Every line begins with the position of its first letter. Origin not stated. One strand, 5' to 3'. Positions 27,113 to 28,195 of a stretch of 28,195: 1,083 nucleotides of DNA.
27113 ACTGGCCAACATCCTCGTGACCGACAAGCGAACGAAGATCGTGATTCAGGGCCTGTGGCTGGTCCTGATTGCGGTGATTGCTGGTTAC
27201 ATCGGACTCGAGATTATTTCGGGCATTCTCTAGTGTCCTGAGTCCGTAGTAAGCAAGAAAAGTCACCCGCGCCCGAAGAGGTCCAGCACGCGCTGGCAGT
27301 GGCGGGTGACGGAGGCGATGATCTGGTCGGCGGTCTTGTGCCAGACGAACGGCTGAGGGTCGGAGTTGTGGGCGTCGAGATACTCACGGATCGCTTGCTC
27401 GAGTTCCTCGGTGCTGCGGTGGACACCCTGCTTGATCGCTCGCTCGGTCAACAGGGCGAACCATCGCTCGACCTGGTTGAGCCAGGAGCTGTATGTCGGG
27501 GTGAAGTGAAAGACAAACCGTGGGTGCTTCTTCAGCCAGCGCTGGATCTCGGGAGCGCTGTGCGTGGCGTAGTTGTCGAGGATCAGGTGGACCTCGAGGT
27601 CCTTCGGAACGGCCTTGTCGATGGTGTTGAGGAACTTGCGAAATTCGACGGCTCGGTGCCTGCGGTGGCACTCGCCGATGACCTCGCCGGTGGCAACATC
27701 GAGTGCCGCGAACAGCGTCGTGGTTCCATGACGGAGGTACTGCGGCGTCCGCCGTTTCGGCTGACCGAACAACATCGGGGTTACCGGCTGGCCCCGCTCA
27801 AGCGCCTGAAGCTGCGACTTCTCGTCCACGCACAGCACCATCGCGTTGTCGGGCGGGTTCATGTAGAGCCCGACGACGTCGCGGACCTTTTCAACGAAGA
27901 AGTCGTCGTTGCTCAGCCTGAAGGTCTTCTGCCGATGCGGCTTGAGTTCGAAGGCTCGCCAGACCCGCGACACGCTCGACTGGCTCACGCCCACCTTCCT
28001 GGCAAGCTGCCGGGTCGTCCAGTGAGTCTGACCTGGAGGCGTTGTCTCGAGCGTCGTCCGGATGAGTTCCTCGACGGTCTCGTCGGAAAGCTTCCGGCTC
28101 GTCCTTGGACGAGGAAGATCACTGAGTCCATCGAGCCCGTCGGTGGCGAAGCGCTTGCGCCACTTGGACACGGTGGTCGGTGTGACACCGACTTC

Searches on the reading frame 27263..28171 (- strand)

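Call 28: search_protein_families(library=pfam, proteins=[window:27263-28171:-], max_evalue=0.0001)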
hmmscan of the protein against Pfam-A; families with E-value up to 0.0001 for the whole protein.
window:27263-28171:- (302 aa): 5 families
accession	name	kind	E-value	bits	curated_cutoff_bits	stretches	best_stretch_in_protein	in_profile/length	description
PF13358.12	DDE_3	-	1.7e-24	86.8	28.6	1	112-257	2-145/146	DDE superfamily endonuclease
PF13565.12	HTH_32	-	5.1e-17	62.6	33.7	1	2-71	3-73/73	Homeodomain-like domain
PF13551.12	HTH_29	-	1.8e-07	31.6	28.1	0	3-32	31-62/64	Winged helix-turn helix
PF13518.12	HTH_28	-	8.9e-06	26.1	25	0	50-75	12-37/52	Helix-turn-helix domain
PF13384.12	HTH_23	-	1.4e-05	25.2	24.6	0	51-73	18-40/50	Homeodomain-like domain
